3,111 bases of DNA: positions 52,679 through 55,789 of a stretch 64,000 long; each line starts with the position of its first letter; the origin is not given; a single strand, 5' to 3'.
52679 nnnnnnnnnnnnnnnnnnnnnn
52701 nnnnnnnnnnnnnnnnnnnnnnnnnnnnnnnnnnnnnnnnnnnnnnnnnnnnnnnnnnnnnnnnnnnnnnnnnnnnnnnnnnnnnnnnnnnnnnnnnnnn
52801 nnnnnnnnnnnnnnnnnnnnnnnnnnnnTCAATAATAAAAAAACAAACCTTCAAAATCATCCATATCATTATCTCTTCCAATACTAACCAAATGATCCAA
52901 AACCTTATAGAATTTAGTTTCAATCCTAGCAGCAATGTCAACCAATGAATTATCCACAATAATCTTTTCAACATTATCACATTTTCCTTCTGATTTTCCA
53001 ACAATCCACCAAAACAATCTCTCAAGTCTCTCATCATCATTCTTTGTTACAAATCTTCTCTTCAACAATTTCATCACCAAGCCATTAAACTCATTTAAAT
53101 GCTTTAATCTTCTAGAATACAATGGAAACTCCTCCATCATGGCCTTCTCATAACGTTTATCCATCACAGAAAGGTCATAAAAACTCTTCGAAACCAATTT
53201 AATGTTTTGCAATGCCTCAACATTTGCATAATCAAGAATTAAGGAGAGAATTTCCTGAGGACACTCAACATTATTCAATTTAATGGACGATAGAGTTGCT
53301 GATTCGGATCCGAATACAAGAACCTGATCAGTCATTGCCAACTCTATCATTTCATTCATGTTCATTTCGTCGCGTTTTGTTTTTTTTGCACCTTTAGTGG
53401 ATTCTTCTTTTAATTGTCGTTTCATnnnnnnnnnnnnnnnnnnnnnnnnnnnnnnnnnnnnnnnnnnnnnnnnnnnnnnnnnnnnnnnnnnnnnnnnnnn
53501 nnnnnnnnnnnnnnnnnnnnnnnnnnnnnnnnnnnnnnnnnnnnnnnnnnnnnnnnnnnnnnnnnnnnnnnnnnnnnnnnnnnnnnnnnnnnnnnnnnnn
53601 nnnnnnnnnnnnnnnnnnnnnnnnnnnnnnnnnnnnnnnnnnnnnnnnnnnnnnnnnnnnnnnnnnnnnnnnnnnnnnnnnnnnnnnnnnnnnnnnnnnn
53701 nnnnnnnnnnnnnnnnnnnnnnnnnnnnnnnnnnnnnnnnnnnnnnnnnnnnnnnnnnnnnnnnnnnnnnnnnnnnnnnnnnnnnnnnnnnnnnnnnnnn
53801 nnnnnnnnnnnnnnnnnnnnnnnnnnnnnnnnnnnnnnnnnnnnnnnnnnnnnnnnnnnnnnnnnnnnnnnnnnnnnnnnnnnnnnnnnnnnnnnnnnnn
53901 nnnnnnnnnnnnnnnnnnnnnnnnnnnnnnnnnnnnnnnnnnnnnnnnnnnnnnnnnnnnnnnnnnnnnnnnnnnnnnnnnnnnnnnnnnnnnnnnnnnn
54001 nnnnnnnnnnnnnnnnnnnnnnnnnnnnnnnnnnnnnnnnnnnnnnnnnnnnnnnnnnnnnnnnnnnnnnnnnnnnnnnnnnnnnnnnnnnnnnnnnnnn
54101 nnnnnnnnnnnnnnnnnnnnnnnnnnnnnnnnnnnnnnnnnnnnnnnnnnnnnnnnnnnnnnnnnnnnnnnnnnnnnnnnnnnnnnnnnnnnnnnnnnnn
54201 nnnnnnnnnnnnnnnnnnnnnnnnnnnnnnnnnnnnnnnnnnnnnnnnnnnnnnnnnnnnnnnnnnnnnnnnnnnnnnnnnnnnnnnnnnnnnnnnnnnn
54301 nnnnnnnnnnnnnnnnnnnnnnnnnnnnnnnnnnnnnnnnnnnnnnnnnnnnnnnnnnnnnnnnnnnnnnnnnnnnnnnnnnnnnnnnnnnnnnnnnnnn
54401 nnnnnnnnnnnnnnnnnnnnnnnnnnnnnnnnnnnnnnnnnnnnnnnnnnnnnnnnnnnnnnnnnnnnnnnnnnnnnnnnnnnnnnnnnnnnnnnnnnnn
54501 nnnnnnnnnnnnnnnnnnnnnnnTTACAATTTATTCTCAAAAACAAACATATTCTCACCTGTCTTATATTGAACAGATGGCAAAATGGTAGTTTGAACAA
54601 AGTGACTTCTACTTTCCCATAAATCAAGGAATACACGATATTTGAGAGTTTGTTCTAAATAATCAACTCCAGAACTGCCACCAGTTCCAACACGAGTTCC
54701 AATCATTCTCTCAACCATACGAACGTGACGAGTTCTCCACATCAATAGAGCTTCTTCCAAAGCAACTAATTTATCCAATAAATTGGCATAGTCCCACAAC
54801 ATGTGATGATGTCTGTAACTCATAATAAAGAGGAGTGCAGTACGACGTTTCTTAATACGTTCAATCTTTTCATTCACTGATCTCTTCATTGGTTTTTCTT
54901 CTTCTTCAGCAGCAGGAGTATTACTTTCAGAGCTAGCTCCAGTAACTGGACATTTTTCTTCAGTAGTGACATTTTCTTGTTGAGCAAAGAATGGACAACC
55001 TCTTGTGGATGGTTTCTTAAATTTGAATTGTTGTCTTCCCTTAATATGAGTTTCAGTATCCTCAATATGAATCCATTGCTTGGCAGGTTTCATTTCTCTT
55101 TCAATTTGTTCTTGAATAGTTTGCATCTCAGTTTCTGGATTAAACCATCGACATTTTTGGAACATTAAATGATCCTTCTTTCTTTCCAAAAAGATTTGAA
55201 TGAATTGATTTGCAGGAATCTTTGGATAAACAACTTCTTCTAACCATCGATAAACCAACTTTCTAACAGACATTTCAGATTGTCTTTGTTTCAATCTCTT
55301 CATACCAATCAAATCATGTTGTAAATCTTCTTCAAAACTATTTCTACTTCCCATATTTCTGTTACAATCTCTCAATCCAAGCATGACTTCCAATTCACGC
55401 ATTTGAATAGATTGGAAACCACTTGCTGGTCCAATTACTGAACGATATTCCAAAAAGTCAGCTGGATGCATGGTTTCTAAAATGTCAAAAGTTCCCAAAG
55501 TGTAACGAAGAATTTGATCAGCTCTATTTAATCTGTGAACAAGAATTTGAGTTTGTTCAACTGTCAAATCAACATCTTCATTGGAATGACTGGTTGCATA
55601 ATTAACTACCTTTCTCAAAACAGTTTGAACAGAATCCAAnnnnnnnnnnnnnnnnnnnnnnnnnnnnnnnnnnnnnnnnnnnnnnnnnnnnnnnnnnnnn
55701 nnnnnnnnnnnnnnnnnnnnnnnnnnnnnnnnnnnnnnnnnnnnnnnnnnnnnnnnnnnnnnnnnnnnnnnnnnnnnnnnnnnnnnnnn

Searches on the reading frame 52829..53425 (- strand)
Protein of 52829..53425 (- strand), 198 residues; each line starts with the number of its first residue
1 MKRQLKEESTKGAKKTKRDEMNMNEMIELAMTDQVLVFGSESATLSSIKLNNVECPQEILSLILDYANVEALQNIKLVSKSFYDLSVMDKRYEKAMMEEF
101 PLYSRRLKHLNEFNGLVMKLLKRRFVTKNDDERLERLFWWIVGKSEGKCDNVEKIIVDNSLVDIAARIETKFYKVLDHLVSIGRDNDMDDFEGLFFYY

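Call 29: search_protein_families(library=pfam, proteins=[window:52829-53425:-], max_evalue=0.001)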
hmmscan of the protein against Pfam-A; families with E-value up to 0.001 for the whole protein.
window:52829-53425:- (198 aa): 2 families
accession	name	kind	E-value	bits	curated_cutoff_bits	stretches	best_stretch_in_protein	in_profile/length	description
PF00646.38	F-box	-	0.00031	21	20.5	1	56-93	5-42/43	F-box domain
PF12937.12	F-box-like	-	0.00031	20.9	24.3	1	56-87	5-36/47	F-box-like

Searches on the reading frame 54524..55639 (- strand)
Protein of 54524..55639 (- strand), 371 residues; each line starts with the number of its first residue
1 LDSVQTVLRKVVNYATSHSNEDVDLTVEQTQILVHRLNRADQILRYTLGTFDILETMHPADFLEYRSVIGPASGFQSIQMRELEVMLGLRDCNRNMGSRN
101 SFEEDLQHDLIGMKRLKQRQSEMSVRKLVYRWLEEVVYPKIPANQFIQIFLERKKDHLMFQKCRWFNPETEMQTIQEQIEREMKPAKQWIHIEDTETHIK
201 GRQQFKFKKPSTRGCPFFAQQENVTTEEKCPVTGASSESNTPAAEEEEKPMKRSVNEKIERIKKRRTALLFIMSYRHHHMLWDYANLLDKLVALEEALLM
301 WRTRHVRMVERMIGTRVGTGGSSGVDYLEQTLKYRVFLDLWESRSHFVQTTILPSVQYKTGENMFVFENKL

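Call 29: search_protein_families(library=pfam, proteins=[window:54524-55639:-], max_evalue=0.001)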
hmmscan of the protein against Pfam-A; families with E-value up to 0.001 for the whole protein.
window:54524-55639:- (371 aa): 1 family
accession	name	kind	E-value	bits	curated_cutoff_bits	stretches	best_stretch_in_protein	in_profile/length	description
PF03301.18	Trp_dioxygenase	-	3.7e-41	142.1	34.9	2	268-346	265-345/346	Tryptophan 2,3-dioxygenase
